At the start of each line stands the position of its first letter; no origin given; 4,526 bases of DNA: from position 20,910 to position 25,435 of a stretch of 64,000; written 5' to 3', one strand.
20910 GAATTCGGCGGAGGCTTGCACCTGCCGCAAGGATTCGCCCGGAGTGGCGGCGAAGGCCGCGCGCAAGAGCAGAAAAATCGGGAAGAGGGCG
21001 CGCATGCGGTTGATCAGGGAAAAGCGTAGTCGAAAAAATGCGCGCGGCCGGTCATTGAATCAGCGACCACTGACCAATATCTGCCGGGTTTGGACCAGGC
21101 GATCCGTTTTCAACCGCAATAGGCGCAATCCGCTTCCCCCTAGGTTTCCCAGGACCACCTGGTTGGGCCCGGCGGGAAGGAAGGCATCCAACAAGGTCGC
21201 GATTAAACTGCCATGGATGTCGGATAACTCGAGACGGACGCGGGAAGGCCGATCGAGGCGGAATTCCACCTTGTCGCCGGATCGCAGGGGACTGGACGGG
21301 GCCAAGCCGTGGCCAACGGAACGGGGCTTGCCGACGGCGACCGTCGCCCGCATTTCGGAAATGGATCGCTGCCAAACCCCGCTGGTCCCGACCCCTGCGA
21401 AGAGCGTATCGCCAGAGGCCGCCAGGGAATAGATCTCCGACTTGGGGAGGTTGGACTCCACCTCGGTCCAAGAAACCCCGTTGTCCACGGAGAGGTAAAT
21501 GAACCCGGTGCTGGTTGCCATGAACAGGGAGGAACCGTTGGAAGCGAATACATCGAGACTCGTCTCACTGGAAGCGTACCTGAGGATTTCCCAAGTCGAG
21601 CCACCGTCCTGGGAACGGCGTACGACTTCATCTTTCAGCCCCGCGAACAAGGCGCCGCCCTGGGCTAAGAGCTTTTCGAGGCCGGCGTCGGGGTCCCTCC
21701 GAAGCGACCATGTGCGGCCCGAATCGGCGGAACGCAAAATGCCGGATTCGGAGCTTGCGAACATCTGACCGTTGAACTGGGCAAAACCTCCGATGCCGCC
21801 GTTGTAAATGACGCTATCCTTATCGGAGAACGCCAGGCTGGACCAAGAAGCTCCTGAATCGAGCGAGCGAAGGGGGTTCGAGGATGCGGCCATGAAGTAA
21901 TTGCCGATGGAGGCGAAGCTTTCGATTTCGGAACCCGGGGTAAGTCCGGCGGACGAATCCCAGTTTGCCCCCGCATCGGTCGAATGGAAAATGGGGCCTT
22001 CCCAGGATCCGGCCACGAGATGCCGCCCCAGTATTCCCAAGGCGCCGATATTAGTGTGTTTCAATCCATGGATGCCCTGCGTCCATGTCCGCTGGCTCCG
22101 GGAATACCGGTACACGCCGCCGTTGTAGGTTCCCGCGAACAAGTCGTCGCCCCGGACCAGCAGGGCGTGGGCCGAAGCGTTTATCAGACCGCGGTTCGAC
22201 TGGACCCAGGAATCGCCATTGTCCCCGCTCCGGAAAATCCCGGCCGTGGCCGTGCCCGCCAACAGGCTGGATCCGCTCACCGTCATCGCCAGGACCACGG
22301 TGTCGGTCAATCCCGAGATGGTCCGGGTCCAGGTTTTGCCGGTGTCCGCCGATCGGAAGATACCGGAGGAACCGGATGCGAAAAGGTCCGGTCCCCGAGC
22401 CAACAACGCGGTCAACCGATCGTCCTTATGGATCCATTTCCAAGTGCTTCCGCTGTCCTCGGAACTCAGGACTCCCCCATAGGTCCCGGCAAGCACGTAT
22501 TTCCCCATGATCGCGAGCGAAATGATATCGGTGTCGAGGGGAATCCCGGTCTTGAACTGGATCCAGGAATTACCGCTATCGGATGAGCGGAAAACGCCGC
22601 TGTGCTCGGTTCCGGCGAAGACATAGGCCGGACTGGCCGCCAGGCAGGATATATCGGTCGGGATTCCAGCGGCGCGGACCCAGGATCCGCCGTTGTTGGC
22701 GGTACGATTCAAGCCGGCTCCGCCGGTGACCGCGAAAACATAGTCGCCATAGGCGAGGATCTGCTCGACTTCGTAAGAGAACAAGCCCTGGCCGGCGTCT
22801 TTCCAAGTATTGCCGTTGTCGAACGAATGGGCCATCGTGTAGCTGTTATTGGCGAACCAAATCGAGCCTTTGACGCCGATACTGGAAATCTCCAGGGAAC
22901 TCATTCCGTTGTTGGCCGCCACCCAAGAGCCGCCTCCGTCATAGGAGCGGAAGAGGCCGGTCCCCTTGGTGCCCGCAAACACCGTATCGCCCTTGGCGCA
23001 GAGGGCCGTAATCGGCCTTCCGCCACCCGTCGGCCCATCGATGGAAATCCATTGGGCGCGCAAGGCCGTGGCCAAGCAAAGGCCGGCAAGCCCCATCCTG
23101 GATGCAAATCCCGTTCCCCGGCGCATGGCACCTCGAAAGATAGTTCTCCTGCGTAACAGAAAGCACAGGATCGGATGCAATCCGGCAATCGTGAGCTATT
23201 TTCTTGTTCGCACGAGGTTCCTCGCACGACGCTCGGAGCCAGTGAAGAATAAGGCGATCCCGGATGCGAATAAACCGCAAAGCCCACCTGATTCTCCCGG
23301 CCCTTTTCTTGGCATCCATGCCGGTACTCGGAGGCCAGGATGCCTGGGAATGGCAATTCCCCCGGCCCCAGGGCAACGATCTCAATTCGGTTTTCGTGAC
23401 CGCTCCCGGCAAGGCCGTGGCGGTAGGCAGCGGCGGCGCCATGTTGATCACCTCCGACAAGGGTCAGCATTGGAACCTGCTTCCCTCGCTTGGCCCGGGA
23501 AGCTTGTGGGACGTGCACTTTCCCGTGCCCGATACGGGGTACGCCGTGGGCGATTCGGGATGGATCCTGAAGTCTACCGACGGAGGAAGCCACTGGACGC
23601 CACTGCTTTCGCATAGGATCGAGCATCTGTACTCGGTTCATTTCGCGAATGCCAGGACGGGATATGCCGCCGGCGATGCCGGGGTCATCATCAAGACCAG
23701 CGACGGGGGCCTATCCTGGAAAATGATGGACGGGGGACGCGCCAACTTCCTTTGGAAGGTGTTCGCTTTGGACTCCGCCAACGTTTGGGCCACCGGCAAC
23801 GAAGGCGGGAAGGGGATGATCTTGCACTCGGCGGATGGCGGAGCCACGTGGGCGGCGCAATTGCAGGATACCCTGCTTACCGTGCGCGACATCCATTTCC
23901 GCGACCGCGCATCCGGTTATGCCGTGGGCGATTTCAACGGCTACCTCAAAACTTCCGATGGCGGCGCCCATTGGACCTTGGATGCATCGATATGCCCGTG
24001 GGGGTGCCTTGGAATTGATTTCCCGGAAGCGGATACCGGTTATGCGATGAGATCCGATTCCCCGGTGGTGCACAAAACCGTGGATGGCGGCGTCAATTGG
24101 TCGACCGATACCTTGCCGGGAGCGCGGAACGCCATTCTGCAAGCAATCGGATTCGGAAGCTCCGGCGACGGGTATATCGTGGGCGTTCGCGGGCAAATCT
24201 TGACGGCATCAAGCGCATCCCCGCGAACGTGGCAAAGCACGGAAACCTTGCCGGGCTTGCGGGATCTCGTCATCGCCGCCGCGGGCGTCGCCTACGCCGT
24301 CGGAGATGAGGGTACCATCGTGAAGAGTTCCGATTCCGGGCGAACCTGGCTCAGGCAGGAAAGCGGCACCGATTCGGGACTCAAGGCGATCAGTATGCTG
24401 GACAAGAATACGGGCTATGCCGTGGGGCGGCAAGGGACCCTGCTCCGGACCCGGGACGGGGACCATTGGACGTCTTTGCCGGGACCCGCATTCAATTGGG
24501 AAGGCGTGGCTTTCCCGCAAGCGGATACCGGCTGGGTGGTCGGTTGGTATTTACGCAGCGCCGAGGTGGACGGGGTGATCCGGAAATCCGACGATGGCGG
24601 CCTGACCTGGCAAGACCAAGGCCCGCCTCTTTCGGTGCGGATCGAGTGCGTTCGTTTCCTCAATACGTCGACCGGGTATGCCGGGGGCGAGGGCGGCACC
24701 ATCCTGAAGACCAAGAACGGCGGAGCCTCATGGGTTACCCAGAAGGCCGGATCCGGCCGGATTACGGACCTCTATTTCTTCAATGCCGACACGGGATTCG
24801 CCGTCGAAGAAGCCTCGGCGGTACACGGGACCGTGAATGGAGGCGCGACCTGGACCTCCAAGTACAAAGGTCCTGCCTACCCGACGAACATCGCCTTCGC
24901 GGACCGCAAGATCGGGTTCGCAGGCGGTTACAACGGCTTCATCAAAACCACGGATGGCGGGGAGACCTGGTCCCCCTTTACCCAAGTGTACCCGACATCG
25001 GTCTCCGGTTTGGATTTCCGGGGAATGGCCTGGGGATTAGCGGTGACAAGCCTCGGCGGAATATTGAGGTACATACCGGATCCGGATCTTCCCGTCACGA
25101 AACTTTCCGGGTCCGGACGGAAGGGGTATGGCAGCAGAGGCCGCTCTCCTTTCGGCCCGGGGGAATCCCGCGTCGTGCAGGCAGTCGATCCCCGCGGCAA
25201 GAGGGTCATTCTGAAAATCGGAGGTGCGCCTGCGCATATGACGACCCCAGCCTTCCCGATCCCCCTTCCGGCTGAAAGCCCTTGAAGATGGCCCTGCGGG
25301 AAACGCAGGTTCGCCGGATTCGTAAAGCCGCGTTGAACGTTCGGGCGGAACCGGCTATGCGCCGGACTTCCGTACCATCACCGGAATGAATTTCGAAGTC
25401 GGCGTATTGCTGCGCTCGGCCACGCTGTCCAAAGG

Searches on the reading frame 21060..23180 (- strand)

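Call 47: search_protein_families(library=pfam, proteins=[window:21060-23180:-], max_evalue=0.00001)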
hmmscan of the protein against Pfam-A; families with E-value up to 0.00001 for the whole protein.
window:21060-23180:- (706 aa): 3 families
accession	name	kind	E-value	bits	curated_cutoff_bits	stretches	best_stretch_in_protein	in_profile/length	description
PF15902.12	Sortilin-Vps10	-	9.3e-14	51.5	33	0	520-581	3-67/446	Sortilin, neurotensin receptor 3,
PF14870.12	PSII_BNR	-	1.7e-07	31.3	27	0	477-572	36-138/303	Photosynthesis system II assembly factor YCF48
PF19755.4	DUF6242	-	3.9e-06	27.3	29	0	516-571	164-217/217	Domain of unknown function (DUF6242)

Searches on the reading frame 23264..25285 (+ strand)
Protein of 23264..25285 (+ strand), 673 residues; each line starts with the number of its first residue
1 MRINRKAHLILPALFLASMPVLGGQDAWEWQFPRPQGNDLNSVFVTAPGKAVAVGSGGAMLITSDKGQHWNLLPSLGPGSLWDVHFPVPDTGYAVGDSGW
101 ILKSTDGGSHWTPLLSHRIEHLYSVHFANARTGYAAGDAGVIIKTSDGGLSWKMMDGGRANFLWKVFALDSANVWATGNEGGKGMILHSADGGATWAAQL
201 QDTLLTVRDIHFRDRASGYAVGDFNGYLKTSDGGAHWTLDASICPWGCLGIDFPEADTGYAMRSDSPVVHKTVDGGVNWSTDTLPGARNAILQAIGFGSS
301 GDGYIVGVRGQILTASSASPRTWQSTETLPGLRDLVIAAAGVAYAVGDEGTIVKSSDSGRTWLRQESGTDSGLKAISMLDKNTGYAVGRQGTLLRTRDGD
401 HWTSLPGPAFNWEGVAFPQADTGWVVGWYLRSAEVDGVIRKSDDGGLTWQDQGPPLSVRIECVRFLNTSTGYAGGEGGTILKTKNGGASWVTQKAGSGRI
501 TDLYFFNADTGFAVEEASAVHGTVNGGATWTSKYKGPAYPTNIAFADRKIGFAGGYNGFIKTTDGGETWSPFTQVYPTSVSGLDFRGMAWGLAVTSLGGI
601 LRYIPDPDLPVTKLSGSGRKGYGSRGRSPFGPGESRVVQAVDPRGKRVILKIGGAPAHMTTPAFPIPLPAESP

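Call 47: search_protein_families(library=pfam, proteins=[window:23264-25285:+], max_evalue=0.00001)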
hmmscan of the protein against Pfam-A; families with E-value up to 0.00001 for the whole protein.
window:23264-25285:+ (673 aa): 3 families
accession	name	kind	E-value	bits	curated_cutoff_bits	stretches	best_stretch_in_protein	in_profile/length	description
PF14870.12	PSII_BNR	-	1.3e-38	133.4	27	2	292-395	190-301/303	Photosynthesis system II assembly factor YCF48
PF02012.26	BNR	-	1.2e-09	37.1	27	0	562-571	3-12/12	BNR/Asp-box repeat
PF15902.12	Sortilin-Vps10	-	1.9e-09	37.2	33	0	351-450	2-110/446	Sortilin, neurotensin receptor 3,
